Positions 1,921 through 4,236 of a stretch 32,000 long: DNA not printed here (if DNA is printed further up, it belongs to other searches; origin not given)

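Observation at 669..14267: KDG/KDPG sugar-acid island organised like a bacterial uronate-polysaccharide utilisation locus, in an apparently archaeal genome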

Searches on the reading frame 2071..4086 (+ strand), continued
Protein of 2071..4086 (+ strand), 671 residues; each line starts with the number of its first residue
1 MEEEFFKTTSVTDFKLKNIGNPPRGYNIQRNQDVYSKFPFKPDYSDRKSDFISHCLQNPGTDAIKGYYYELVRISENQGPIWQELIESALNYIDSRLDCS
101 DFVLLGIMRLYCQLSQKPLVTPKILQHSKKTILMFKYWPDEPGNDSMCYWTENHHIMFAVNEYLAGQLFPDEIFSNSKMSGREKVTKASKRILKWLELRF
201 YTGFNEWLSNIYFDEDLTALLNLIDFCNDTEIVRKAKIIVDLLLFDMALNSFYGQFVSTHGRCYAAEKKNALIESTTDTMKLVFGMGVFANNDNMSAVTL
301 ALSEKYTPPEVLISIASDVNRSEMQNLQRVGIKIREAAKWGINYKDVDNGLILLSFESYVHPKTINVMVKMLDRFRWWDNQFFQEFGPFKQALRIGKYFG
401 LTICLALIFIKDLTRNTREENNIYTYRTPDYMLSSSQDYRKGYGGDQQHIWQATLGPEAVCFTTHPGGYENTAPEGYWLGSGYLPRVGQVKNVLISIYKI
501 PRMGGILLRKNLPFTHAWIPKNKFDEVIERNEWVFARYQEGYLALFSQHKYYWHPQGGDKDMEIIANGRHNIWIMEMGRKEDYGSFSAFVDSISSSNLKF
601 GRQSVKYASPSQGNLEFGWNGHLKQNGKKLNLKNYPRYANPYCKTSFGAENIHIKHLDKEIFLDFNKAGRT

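Call 82: search_dna_similar(query=window:2071-4086:+, collection=plasmids, mode=protein, max_evalue=1, max_rows=30)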
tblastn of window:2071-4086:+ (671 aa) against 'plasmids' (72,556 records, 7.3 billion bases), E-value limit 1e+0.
Records with a match: 201; places in all: 204; records where one place covers at least 80% of the query: 3.
Best place of each record, by identity: <60% 201.
By first word of the organism name: Rhizobium 123; Pseudosulfitobacter 40; Sinorhizobium 12; Neorhizobium 5; Haladaptatus 3; Shinella 3; Pannonibacter 2; Subdoligranulum 1; Thioclava 1; Allorhizobium 1; and 10 more.
By predicted mobility (MOB-suite, as given by PLSDB): non-mobilizable 116; conjugative 79; mobilizable 6.
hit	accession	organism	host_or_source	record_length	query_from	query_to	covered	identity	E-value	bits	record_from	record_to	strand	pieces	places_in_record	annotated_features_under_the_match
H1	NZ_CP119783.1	Haladaptatus sp. YSMS36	cell culture,sediment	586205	69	648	86%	31.9%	5e-90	314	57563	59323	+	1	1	hypothetical protein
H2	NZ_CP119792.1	Haladaptatus sp. QDMS2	cell culture,sediment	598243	69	648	86%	31.9%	5e-90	314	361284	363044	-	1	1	hypothetical protein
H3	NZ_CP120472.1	Haladaptatus sp. DYSN1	cell culture,sediment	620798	69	648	86%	31.7%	1e-88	310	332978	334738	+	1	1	hypothetical protein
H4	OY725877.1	Subdoligranulum variabile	-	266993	83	619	65%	32.4%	1e-30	227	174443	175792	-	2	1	none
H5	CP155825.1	Thioclava sp. 'Guangxiensis'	Bruguiera gymnorhiza,pure ...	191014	43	584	67%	29.9%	1e-33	212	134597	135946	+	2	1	hypothetical protein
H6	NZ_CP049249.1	Rhizobium rhizoryzae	cell culture,soil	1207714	82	619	64%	30.8%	3e-32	206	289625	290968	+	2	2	none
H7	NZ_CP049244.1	Allorhizobium pseudoryzae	cell culture,soil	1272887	83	582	59%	32.4%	2e-33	221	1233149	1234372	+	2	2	none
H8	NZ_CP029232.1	Sinorhizobium fredii CCBAU 45436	Glycine max,cell culture,plant root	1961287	36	582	66%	28.1%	4e-30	204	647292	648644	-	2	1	record has no annotation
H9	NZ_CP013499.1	Rhizobium sp. N621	Phaseolus vulgaris,Whole ...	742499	36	568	64%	28.8%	1e-31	203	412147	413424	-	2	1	hypothetical protein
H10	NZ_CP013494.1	Rhizobium sp. N6212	Phaseolus vulgaris,Whole ...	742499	36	568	64%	28.8%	1e-31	203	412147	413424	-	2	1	hypothetical protein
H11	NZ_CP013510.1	Rhizobium sp. N1341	Phaseolus vulgaris,Whole ...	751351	36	568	64%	28.8%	1e-31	203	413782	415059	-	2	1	hypothetical protein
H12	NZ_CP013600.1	Rhizobium sp. N741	Phaseolus vulgaris,Whole ...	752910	36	568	64%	28.8%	1e-31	203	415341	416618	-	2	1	hypothetical protein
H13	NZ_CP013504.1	Rhizobium esperanzae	Phaseolus vulgaris,Whole ...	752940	36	568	64%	28.8%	1e-31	203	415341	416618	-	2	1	hypothetical protein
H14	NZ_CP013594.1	Rhizobium sp. N871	Phaseolus vulgaris,Whole ...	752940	36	568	64%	28.8%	1e-31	203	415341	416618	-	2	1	hypothetical protein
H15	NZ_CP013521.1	Rhizobium sp. N113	Phaseolus vulgaris,Whole ...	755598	36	568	64%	28.8%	1e-31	203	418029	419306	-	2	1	hypothetical protein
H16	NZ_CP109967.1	Catenovulum adriaticum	algae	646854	85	578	61%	30.4%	4e-24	188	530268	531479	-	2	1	hypothetical protein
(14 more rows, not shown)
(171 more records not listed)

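Call 83: get_annotated_region(hit=H9, flank=9000)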
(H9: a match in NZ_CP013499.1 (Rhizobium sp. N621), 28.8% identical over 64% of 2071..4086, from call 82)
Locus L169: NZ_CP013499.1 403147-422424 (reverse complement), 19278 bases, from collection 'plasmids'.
description: Rhizobium sp. N621 plasmid pRspN621d, complete sequence
organism: Rhizobium sp. N621 (NCBI taxid 1703964)
taxonomy: Bacteria; Pseudomonadota; Alphaproteobacteria; Hyphomicrobiales; Rhizobiaceae; Rhizobium; Rhizobium sp. N621
host: -; source: Phaseolus vulgaris,Whole organism,Legume-root nodule,legume-root nodule; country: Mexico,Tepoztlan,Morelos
typing (MOB-suite, as given by PLSDB): conjugative; relaxase MOBQ; mating-pair formation MPF_T
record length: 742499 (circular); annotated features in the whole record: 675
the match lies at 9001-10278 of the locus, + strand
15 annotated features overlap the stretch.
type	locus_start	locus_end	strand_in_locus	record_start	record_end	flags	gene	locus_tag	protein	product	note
CDS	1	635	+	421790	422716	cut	-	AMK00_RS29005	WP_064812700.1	sugar ABC transporter permease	-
CDS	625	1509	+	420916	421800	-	-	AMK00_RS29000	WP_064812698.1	carbohydrate ABC transporter permease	GO:0008643 - carbohydrate transport [Evidence IEA]; GO:0055085 - transmembrane transport [Evidence IEA]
CDS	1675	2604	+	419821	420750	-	-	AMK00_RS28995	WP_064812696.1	substrate-binding domain-containing protein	-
CDS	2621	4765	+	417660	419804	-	-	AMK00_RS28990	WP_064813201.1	methyl-accepting chemotaxis protein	GO:0006935 - chemotaxis [Evidence IEA]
CDS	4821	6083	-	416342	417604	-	-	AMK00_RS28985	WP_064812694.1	DUF3422 domain-containing protein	-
CDS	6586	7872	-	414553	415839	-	-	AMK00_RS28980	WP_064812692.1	ABC transporter substrate-binding protein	-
CDS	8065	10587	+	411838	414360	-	-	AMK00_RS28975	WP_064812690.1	hypothetical protein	-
CDS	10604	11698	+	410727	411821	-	-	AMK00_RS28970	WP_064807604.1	glycoside hydrolase family 88 protein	-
CDS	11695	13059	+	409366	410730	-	-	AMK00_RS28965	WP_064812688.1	glycoside hydrolase family 28 protein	-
CDS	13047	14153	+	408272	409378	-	ugpC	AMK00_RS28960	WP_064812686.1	sn-glycerol-3-phosphate ABC transporter ATP-binding protein UgpC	-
CDS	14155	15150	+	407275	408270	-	-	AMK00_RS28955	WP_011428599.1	sugar ABC transporter permease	-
CDS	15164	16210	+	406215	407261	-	-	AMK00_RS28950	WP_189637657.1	carbohydrate ABC transporter permease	GO:0008643 - carbohydrate transport [Evidence IEA]; GO:0055085 - transmembrane transport [Evidence IEA]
CDS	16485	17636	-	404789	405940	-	-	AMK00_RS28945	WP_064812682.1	ROK family transcriptional regulator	GO:0006355 - regulation of DNA-templated transcription [Evidence IEA]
CDS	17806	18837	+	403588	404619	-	-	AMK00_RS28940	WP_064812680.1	helix-turn-helix domain-containing protein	-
CDS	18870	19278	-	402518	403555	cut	-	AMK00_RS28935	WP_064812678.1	LacI family DNA-binding transcriptional regulator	GO:0006351 - DNA-templated transcription [Evidence IEA]; GO:0045892 - negative regulation of DNA-templated ...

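Call 84: get_annotated_region(hit=H1, flank=9000)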
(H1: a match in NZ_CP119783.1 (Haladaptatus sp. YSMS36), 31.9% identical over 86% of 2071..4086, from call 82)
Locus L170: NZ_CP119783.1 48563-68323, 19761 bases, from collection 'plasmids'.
description: Haladaptatus sp. YSMS36 plasmid unnamed1, complete sequence
organism: Haladaptatus sp. YSMS36 (NCBI taxid 3033384)
taxonomy: Archaea; Euryarchaeota; Halobacteria; Halobacteriales; Haladaptataceae; Haladaptatus; Haladaptatus sp. YSMS36
host: -; source: cell culture,sediment; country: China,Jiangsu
typing (MOB-suite, as given by PLSDB): non-mobilizable
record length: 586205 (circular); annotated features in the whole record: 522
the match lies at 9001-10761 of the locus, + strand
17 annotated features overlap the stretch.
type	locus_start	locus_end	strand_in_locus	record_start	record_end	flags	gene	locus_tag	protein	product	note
CDS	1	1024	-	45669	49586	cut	-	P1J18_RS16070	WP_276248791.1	heparinase II/III family protein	-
CDS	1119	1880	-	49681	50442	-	-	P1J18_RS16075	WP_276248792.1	sugar phosphate isomerase/epimerase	-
CDS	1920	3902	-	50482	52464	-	-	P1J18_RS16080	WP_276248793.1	acetylxylan esterase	-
CDS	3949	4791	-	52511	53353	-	-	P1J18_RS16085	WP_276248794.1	GNAT family N-acetyltransferase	-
CDS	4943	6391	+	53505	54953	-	-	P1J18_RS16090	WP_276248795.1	hypothetical protein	-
CDS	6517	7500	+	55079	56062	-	-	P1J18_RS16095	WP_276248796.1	GNAT family N-acetyltransferase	-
CDS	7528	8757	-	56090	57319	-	-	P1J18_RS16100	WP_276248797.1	DegT/DnrJ/EryC1/StrS family aminotransferase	-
CDS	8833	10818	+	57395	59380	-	-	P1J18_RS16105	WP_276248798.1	hypothetical protein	-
CDS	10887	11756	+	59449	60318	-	-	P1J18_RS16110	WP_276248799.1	sugar phosphate isomerase/epimerase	-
CDS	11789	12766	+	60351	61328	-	-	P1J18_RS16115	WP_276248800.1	Gfo/Idh/MocA family oxidoreductase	-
CDS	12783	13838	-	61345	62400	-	-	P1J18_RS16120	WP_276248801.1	Gfo/Idh/MocA family oxidoreductase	-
CDS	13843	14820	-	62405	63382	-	-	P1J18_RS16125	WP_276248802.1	LLM class flavin-dependent oxidoreductase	-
CDS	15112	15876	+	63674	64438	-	-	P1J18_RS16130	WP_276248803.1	IclR family transcriptional regulator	GO:0006355 - regulation of DNA-templated transcription [Evidence IEA]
CDS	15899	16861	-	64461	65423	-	-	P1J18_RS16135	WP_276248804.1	aldo/keto reductase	-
CDS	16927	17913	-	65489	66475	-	-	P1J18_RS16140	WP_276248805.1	Gfo/Idh/MocA family oxidoreductase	-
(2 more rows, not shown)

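Call 85: get_annotated_region(hit=H16, flank=9000)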
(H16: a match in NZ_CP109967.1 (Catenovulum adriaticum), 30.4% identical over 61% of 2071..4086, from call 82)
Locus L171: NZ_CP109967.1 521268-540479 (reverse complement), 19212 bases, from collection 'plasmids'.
description: Catenovulum adriaticum strain TS8 plasmid pCadTS8_2, complete sequence
organism: Catenovulum adriaticum (NCBI taxid 2984846)
taxonomy: Bacteria; Pseudomonadota; Gammaproteobacteria; Alteromonadales; Alteromonadaceae; Catenovulum; Catenovulum adriaticum
host: -; source: algae; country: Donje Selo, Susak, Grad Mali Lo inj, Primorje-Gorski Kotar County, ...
typing (MOB-suite, as given by PLSDB): non-mobilizable
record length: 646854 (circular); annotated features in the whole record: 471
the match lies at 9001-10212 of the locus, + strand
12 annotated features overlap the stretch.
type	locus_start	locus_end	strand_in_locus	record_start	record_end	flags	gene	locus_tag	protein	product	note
CDS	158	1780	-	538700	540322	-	-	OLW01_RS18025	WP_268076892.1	alpha-L-fucosidase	GO:0005975 - carbohydrate metabolic process [Evidence IEA]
CDS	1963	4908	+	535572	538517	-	-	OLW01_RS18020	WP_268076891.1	glycoside hydrolase family 2 TIM barrel-domain containing protein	GO:0005975 - carbohydrate metabolic process [Evidence IEA]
CDS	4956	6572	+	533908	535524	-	-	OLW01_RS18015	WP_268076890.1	DUF5060 domain-containing protein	-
CDS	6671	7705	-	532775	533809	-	-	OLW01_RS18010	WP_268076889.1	LacI family DNA-binding transcriptional regulator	GO:0006351 - DNA-templated transcription [Evidence IEA]; GO:0045892 - negative regulation of DNA-templated ...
CDS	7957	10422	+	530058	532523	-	-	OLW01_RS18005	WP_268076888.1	hypothetical protein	-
CDS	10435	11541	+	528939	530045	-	-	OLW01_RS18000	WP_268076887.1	glycoside hydrolase family 88 protein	-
CDS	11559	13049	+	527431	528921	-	-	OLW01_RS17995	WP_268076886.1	MFS transporter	GO:0055085 - transmembrane transport [Evidence IEA]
CDS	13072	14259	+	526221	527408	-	-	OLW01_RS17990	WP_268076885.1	AGE family epimerase/isomerase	-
CDS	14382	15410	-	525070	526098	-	-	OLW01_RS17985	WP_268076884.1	LacI family DNA-binding transcriptional regulator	-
CDS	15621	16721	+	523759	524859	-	-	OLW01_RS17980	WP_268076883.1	Ca2+-dependent phosphoinositide-specific phospholipase C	-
CDS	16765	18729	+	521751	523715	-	-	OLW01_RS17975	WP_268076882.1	metallophosphoesterase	-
CDS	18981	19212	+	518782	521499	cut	-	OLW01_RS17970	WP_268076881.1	TonB-dependent receptor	GO:0006810 - transport [Evidence IEA]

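Call 87: search_protein_families(library=pfam, proteins=[L169:8065-10587:+, L171:7957-10422:+, L170:8833-10818:+], max_evalue=0.01)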
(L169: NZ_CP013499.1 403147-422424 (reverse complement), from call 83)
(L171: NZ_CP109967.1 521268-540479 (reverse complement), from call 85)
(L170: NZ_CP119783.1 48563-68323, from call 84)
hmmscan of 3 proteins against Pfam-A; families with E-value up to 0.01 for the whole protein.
L169:8065-10587:+ (840 aa): 0 families

L171:7957-10422:+ (821 aa): 0 families

L170:8833-10818:+ (661 aa): 0 families

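Call 101: search_solved_structures(query=L002:8935-10008:+, max_evalue=0.00001)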
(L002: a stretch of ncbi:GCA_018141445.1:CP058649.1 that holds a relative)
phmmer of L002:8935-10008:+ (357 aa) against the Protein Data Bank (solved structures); distinct sequences matched with E-value up to 0.00001: 7.
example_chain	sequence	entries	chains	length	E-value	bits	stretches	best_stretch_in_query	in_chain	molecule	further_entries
1nc5_A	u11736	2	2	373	4e-15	58.9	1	11-288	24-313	hypothetical protein yTER | Putative glycosyl hydrolase yteR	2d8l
2gh4_A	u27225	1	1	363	1.7e-14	56.8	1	11-288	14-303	Putative glycosyl hydrolase yteR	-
3pmm_A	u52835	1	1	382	5.6e-11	45.3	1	22-294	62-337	Putative cytoplasmic protein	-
4wu0_A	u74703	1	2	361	1e-10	44.4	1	75-293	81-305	Similar to yteR (Bacilus subtilis)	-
3qwt_A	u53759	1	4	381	2.4e-09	39.9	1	15-295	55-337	Putative GH105 family protein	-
4xuv_A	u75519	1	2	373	1e-08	37.8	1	26-294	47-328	Glycoside hydrolase family 105 protein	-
4ce7_A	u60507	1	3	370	3.1e-07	33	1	168-292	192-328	UNSATURATED 3S-RHAMNOGLYCURONYL HYDROLASE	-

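Call 102: search_solved_structures(query=L169:10604-11698:+, max_evalue=0.00001)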
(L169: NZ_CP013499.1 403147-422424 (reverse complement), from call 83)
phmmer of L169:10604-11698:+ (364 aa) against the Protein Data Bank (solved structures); distinct sequences matched with E-value up to 0.00001: 10.
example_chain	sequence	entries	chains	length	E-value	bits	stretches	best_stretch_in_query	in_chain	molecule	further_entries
3qwt_A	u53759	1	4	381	4.8e-86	292.3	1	44-357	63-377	Putative GH105 family protein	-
3pmm_A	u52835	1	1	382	1.4e-82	280.8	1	44-357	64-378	Putative cytoplasmic protein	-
4xuv_A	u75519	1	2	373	8.1e-67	229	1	43-355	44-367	Glycoside hydrolase family 105 protein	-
3k11_A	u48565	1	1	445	1e-22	83.9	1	111-345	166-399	Putative glycosyl hydrolase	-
4wu0_A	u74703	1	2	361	4.5e-13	52.2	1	123-311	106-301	Similar to yteR (Bacilus subtilis)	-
1nc5_A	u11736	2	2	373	3.8e-12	49.1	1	123-309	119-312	hypothetical protein yTER | Putative glycosyl hydrolase yteR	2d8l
2gh4_A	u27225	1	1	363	1.7e-11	46.9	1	123-309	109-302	Putative glycosyl hydrolase yteR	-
5noa_A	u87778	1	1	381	1.7e-09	40.4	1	143-298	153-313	Family 88 glycosyl hydrolase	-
4q88_A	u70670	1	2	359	2.3e-09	39.9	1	147-295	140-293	Uncharacterized protein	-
4ce7_A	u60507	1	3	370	4.7e-06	29.1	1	148-320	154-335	UNSATURATED 3S-RHAMNOGLYCURONYL HYDROLASE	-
